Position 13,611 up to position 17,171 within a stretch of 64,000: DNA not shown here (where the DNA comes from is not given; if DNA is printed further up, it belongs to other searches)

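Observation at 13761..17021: Stand-alone NRPS-like A-T-R (adenylation, thiolation, reductase) enzyme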

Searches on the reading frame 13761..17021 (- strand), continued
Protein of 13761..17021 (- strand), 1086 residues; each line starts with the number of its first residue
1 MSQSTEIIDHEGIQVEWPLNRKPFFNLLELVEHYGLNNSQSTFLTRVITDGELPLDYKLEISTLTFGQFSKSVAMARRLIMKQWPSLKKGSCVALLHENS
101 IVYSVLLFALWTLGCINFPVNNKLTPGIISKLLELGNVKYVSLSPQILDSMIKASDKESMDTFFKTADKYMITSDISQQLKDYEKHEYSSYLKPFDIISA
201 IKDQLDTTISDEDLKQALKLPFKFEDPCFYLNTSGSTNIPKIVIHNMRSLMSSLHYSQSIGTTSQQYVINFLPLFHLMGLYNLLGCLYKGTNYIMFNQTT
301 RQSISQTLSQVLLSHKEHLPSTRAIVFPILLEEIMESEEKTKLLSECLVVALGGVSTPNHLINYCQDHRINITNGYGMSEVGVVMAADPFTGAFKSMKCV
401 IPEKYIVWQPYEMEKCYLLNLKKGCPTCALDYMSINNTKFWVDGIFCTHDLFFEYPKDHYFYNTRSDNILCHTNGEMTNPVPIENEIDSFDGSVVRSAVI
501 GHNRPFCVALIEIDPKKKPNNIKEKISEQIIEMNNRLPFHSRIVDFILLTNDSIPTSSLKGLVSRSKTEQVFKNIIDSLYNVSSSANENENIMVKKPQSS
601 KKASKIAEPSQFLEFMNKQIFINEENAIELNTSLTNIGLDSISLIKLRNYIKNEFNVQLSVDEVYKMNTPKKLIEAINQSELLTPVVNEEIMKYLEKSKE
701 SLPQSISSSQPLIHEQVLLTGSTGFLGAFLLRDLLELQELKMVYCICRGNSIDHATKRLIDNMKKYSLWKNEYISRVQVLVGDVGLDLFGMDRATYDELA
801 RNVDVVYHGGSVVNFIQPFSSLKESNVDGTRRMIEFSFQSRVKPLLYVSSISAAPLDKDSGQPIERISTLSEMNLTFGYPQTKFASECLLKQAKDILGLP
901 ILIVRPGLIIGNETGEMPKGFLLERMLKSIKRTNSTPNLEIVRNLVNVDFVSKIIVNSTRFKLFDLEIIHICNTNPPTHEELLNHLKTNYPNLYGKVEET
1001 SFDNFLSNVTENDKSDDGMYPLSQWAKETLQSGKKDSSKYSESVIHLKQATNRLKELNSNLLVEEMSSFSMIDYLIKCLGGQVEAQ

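Call 48: search_protein_families(library=ncbifam, proteins=[P0011, P0022, P0035, P0052, P0054, P0062, P0066, P0067, P0121], max_evalue=1e-20)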
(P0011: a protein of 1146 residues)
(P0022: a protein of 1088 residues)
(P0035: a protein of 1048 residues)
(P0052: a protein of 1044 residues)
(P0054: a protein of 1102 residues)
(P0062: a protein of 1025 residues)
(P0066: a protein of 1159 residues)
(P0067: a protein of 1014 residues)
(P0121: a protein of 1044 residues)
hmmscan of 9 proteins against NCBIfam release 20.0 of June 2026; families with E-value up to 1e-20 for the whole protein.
P0011 (1146 aa): 6 families
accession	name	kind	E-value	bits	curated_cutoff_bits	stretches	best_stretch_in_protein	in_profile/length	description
TIGR01746.1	Thioester-redct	subfamily_domain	6.8e-65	219.7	213.35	1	768-1126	1-352/371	thioester reductase domain-containing protein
TIGR03443.1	alpha_am_amid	equivalog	1.1e-51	175.5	1030.1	1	725-1102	929-1312/1390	L-aminoadipate-semialdehyde dehydrogenase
NF041592.1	carboxyl_red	equivalog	8e-47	159.5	1300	1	235-1001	231-1007/1160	carboxylic acid reductase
NF038078.1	NRPS_MxcG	equivalog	1.9e-44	151.3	2300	1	470-1080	841-1378/1442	myxochelin non-ribosomal peptide synthetase MxcG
NF047350.1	aureusi_NRPS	equivalog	4.6e-24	83.5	2500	1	734-979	1992-2226/2373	aureusimine non-ribosomal peptide synthetase AusA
NF005539.0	PRK07201.1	equivalog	1.1e-22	80.6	549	1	769-1049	3-263/657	SDR family oxidoreductase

P0022 (1088 aa): 4 families
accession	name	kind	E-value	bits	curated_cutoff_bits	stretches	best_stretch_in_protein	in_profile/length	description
TIGR01746.1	Thioester-redct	subfamily_domain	1.5e-50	172.5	213.35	1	715-1088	2-371/371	thioester reductase domain-containing protein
TIGR03443.1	alpha_am_amid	equivalog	2.2e-37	128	1030.1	1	575-1060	836-1320/1390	L-aminoadipate-semialdehyde dehydrogenase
NF041592.1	carboxyl_red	equivalog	6.2e-26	90.3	1300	1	415-921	468-973/1160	carboxylic acid reductase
NF038078.1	NRPS_MxcG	equivalog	3.6e-23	80.9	2300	1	582-1081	963-1432/1442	myxochelin non-ribosomal peptide synthetase MxcG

P0035 (1048 aa): 8 families
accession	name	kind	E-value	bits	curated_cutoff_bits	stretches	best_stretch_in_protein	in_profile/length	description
TIGR01746.1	Thioester-redct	subfamily_domain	6.2e-50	170.5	213.35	1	684-1045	2-371/371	thioester reductase domain-containing protein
NF038078.1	NRPS_MxcG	equivalog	1.9e-39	134.8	2300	1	554-1043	963-1437/1442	myxochelin non-ribosomal peptide synthetase MxcG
NF004837.0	PRK06187.1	subfamily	3.2e-36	124.7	476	1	15-350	4-332/531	long-chain-fatty-acid--CoA ligase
TIGR01923.1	menE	equivalog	5.3e-24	84.9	330.15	1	50-343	1-262/442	o-succinylbenzoate--CoA ligase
NF041592.1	carboxyl_red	equivalog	5.9e-24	83.8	1300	0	391-784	462-872/1160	carboxylic acid reductase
NF002966.0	PRK03640.1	equivalog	4.5e-23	81.6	556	0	21-342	4-291/483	o-succinylbenzoate--CoA ligase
TIGR03443.1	alpha_am_amid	equivalog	2.5e-22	78.2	1030.1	1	657-1008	943-1311/1390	L-aminoadipate-semialdehyde dehydrogenase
NF047350.1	aureusi_NRPS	equivalog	9.4e-21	72.5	2500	0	558-981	1916-2314/2373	aureusimine non-ribosomal peptide synthetase AusA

P0052 (1044 aa): 5 families
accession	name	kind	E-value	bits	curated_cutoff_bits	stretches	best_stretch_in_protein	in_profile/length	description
TIGR01746.1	Thioester-redct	subfamily_domain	3.6e-46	158.1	213.35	1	682-1013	1-324/371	thioester reductase domain-containing protein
NF038078.1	NRPS_MxcG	equivalog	3.7e-38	130.5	2300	1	579-1001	973-1389/1442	myxochelin non-ribosomal peptide synthetase MxcG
TIGR03443.1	alpha_am_amid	equivalog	7e-26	89.9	1030.1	1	654-988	948-1282/1390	L-aminoadipate-semialdehyde dehydrogenase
NF047350.1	aureusi_NRPS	equivalog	4.6e-25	86.8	2500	0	571-988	1915-2317/2373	aureusimine non-ribosomal peptide synthetase AusA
NF004837.0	PRK06187.1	subfamily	1.5e-22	79.6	476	1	29-370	7-334/531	long-chain-fatty-acid--CoA ligase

P0054 (1102 aa): 4 families
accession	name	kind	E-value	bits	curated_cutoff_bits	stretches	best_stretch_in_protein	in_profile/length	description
TIGR01746.1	Thioester-redct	subfamily_domain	1.1e-47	163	213.35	1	722-1097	1-367/371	thioester reductase domain-containing protein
TIGR03443.1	alpha_am_amid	equivalog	4.6e-36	123.7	1030.1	1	585-1035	839-1282/1390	L-aminoadipate-semialdehyde dehydrogenase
NF038078.1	NRPS_MxcG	equivalog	8.3e-35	119.4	2300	1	584-1040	964-1378/1442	myxochelin non-ribosomal peptide synthetase MxcG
NF041592.1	carboxyl_red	equivalog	3.2e-24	84.7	1300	1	420-1023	472-1074/1160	carboxylic acid reductase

P0062 (1025 aa): 94 families (the best 25 are shown)
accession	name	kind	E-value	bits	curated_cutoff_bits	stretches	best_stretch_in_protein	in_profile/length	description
NF004837.0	PRK06187.1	subfamily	8.1e-122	407.1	476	1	16-514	9-520/531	long-chain-fatty-acid--CoA ligase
NF038078.1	NRPS_MxcG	equivalog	7.5e-118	394.6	2300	1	10-1023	451-1440/1442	myxochelin non-ribosomal peptide synthetase MxcG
NF006181.0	PRK08314.1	subfamily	5e-110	368.4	705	1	149-519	183-557/563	long-chain-fatty-acid--CoA ligase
NF004114.0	PRK05605.1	equivalog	1e-104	350.9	766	2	144-518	190-570/575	long-chain-fatty-acid--CoA ligase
TIGR01746.1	Thioester-redct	subfamily_domain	1.3e-103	347.2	213.35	1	664-1022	2-371/371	thioester reductase domain-containing protein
NF005220.0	PRK06710.1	equivalog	2.6e-99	332.9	1116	1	158-516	193-553/563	long-chain-fatty-acid--CoA ligase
NF006182.0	PRK08316.1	subfamily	2.7e-99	333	663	1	14-515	10-516/523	fatty acyl-CoA synthetase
NF004229.0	PRK05677.1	subfamily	2.6e-94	316.7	879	1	149-523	184-562/563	long-chain-fatty-acid--CoA ligase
NF005801.1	PRK07656.1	equivalog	3e-93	313.2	657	1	17-512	3-499/500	FadD3 family acyl-CoA ligase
NF009233.0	PRK12583.1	subfamily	3.1e-91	306.5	832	1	9-521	12-555/558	fatty acid CoA ligase family protein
NF005463.0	PRK07059.1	subfamily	1.4e-90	304.3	869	1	163-513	197-553/557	long-chain-fatty-acid--CoA ligase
NF005307.0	PRK06839.1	equivalog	8.4e-89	298.5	748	1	30-514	17-491/496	o-succinylbenzoate--CoA ligase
TIGR03443.1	alpha_am_amid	equivalog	1.4e-87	294.4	1030.1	1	633-1023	948-1357/1390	L-aminoadipate-semialdehyde dehydrogenase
NF006523.0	PRK08974.1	equivalog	1.5e-84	284.2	884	1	168-520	202-557/561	long-chain-fatty-acid--CoA ligase FadD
NF005714.0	PRK07529.1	subfamily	4.5e-84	283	632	1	41-525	62-585/640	acyl-CoA synthetase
NF041592.1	carboxyl_red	equivalog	3.1e-73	247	1300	1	291-983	376-1120/1160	carboxylic acid reductase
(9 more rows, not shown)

P0066 (1159 aa): 9 families
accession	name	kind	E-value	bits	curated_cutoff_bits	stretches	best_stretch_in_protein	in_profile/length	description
TIGR01746.1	Thioester-redct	subfamily_domain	5.4e-61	206.9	213.35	1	642-1002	3-369/371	thioester reductase domain-containing protein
NF038078.1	NRPS_MxcG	equivalog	2.9e-52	177.2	2300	1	529-963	973-1396/1442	myxochelin non-ribosomal peptide synthetase MxcG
TIGR03443.1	alpha_am_amid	equivalog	1.1e-31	109.2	1030.1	1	517-961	839-1307/1390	L-aminoadipate-semialdehyde dehydrogenase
NF004837.0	PRK06187.1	subfamily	2.3e-27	95.5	476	1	4-333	5-342/531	long-chain-fatty-acid--CoA ligase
TIGR01923.1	menE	equivalog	1.7e-26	93.1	330.15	1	67-327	23-271/442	o-succinylbenzoate--CoA ligase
NF041592.1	carboxyl_red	equivalog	1.8e-25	88.8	1300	1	371-844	471-978/1160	carboxylic acid reductase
NF047350.1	aureusi_NRPS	equivalog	6.6e-25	86.3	2500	1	531-908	1925-2290/2373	aureusimine non-ribosomal peptide synthetase AusA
TIGR01733.1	AA-adenyl-dom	subfamily_domain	6.2e-24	84.6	317.4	1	67-328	24-285/409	amino acid adenylation domain-containing protein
NF002966.0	PRK03640.1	equivalog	3.3e-21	75.4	556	0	66-318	50-292/483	o-succinylbenzoate--CoA ligase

P0067 (1014 aa): 5 families
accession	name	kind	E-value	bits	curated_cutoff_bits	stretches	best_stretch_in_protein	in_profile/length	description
TIGR01746.1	Thioester-redct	subfamily_domain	2.6e-50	171.7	213.35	1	654-968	2-319/371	thioester reductase domain-containing protein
NF038078.1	NRPS_MxcG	equivalog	1.6e-42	145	2300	1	501-955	936-1376/1442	myxochelin non-ribosomal peptide synthetase MxcG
TIGR03443.1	alpha_am_amid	equivalog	1.2e-32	112.4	1030.1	1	529-951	840-1281/1390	L-aminoadipate-semialdehyde dehydrogenase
NF041592.1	carboxyl_red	equivalog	6.9e-28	96.8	1300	1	84-850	167-976/1160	carboxylic acid reductase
NF004837.0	PRK06187.1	subfamily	8.2e-25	87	476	1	55-314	72-329/531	long-chain-fatty-acid--CoA ligase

P0121 (1044 aa): 4 families
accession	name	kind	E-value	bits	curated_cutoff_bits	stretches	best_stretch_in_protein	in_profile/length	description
TIGR01746.1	Thioester-redct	subfamily_domain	1.2e-59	202.4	213.35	1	675-1043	2-371/371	thioester reductase domain-containing protein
NF038078.1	NRPS_MxcG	equivalog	7.7e-53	179.2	2300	1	400-1024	856-1416/1442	myxochelin non-ribosomal peptide synthetase MxcG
TIGR03443.1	alpha_am_amid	equivalog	1.6e-38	131.8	1030.1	1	540-981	845-1287/1390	L-aminoadipate-semialdehyde dehydrogenase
NF041592.1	carboxyl_red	equivalog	5.2e-25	87.3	1300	1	379-876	471-977/1160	carboxylic acid reductase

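Call 55: list_cluster_members(proteins=[P0082, P0134, P0041, P0042, P0155, P0123, P0043, P0031, P0021, P0025])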
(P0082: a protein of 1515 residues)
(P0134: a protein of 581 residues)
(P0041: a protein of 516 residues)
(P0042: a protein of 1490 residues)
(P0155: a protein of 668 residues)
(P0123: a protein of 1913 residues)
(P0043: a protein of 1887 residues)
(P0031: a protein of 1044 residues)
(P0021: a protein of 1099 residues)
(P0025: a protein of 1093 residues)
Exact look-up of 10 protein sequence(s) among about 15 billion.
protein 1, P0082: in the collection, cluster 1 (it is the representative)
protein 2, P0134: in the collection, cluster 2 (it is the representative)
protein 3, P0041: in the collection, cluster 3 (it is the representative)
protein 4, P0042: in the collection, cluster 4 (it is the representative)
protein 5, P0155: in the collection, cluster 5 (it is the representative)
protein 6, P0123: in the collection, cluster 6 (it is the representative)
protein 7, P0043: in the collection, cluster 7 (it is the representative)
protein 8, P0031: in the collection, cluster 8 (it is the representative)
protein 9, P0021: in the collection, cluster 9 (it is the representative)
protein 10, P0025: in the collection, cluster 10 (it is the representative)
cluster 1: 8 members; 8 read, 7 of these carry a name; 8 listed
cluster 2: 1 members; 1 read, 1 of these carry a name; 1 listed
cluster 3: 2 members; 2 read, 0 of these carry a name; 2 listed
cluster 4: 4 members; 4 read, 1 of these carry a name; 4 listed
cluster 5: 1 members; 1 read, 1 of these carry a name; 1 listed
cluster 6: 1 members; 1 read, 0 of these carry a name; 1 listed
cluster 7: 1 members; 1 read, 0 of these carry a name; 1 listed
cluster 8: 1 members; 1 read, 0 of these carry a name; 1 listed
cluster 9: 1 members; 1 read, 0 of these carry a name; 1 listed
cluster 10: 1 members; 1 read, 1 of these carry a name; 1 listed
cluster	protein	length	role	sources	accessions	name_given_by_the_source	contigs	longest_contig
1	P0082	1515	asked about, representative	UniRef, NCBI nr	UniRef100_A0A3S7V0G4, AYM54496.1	Nonribosomal peptide synthase n=1 Tax=Myxococcus fulvus TaxID=33 RepID=A0A3S7V0G4_MYXFU | nonribosomal peptide synthase [Myxococcus fulvus]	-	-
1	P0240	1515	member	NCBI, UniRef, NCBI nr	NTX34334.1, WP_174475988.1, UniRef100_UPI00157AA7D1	amino acid adenylation domain-containing protein [Myxococcus sp. CA033] | non-ribosomal peptide synthetase n=1 Tax=Myxococcus sp. CA033 TaxID=2741516 ... | non-ribosomal peptide synthetase [Myxococcus sp. CA033]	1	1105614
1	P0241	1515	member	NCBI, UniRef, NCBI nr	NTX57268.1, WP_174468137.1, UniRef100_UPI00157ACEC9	non-ribosomal peptide synthetase [Myxococcus sp. CA039A] | non-ribosomal peptide synthetase n=1 Tax=Myxococcus sp. CA039A TaxID=2741737 ...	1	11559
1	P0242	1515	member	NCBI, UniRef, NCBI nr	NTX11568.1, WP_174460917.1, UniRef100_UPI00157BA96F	amino acid adenylation domain-containing protein [Myxococcus sp. CA056] | non-ribosomal peptide synthetase n=1 Tax=Myxococcus sp. CA056 TaxID=2741740 ... | non-ribosomal peptide synthetase [Myxococcus sp. CA056]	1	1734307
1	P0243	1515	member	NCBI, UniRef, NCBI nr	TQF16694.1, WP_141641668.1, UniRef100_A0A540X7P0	amino acid adenylation domain-containing protein [Myxococcus ... | Amino acid adenylation domain-containing protein n=1 Tax=Myxococcus ... | non-ribosomal peptide synthetase [Myxococcus ...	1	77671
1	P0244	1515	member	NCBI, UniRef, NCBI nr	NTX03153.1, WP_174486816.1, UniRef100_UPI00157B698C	non-ribosomal peptide synthetase [Myxococcus sp. CA040A] | non-ribosomal peptide synthetase n=1 Tax=Myxococcus sp. CA040A TaxID=2741738 ...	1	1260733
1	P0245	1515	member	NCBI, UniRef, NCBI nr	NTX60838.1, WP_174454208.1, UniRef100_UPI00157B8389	amino acid adenylation domain-containing protein [Myxococcus sp. CA051A] | non-ribosomal peptide synthetase n=1 Tax=Myxococcus sp. CA051A TaxID=2741739 ... | non-ribosomal peptide synthetase [Myxococcus sp. CA051A]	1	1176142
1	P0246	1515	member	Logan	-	-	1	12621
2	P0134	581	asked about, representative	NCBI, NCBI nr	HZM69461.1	MAG TPA: thioester reductase domain-containing protein, partial [Candidatus Cryosericum ... | thioester reductase domain-containing protein [Candidatus Cryosericum sp.]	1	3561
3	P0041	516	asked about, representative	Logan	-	-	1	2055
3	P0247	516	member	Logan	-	-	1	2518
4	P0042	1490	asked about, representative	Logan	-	-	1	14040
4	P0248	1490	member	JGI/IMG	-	amino acid adenylation domain-containing protein/thioester reductase-like protein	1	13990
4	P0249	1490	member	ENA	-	-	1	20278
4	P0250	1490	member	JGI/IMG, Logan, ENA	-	-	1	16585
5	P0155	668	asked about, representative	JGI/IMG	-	thioester reductase-like protein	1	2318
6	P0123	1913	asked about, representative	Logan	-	-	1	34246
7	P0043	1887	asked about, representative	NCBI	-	-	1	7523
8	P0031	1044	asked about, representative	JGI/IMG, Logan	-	-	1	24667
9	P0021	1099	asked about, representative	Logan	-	-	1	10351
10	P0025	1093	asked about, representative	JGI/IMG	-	thioester reductase-like protein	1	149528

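Call 75: predict_structure(alignment_id=A4)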
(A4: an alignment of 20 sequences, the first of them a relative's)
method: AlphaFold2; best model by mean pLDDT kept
length: 1086 residues; sequences in the alignment: 20
mean_pLDDT: 67.1   pTM: 0.51
mean pLDDT of the five models: 67.1, 65.1, 63.3, 62.1, 61.9
residues with pLDDT >= 90: 137; 70-90: 430; 50-70: 221; < 50: 298
segments of 3 or more residues with pLDDT < 50: 1-6, 9-23, 317-341, 391-394, 557-601, 683-711, 812-820, 849-858, 860-882, 906-920, 925-941, 963-967, 1008-1036, 1038-1044, 1046-1086
pLDDT, mean of each block of 10 residues (from residue 1): 40 43 71 91 84 77 91 92 91 94 95 94 82 91 91 87 93 91 89 88 75 86 88 63 86 74 77 83 88 78 58 52 32 40 64 64 67 77 73 62 74 56 73 62 73 70 66 63 83 85 71 86 90 76 80 57 36 37 30 30 70 82 72 80 78 82 83 87 42 42 33 74 79 87 89 88 83 91 83 87 78 44 58 71 52 41 44 44 52 53 48 45 48 41 62 70 50 58 59 50 50 35 38 45 45 37 34 42 32
secondary structure, 60 per line:
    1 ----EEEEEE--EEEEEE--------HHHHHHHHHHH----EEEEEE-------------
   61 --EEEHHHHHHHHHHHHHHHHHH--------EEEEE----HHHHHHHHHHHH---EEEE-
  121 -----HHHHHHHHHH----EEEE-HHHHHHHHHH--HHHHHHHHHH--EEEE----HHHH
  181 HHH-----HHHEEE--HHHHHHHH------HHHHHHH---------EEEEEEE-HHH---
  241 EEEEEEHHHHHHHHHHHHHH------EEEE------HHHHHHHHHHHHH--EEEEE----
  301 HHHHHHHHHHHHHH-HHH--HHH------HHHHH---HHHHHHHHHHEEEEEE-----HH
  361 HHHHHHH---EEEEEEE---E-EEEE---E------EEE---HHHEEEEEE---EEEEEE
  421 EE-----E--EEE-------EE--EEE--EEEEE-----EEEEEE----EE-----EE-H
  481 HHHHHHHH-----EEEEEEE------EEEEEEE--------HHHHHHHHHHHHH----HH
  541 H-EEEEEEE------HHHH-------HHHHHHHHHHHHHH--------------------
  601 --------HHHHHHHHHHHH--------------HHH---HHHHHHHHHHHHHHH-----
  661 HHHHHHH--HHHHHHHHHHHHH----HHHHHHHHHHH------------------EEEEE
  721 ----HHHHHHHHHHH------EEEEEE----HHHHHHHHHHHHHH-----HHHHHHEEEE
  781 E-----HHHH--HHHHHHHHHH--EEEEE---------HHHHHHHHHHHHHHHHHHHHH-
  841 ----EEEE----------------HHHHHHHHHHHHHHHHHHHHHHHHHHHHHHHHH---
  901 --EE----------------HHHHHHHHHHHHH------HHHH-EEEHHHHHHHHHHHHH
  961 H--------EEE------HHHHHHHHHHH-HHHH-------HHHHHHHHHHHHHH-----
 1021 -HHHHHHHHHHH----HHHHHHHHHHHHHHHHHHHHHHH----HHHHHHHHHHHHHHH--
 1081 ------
elements in order (helices of 4 or more, strands of 3 or more residues): E5-10 E13-18 H27-37 E42-47 E63-65 H66-83 E92-96 H101-112 E116-119 H126-135 E140-143 H145-154 H157-166 E169-172 H177-183 E192-194 H197-204 H211-217 E227-233 E241-246 H247-260 E267-270 H277-289 E292-296 H301-314 H330-334 H338-347 E348-353 H359-367 E371-377 E383-386 E397-399 E406-411 E415-422 E431-433 E445-447 E450-454 E460-465 H480-488 E494-500 E507-513 H522-534 E543-549 H556-559 H567-580 H609-620 H641-655 H661-667 H670-682 H687-697 E716-720 H725-735 E742-747 H752-765 H771-776 E777-781 H787-790 H793-802 E805-809 H819-839 E845-848 H865-897 H921-933 H940-943 E945-947 H948-961 E970-972 H979-989 H991-994 H1002-1015 H1022-1032 H1037-1059 H1064-1078
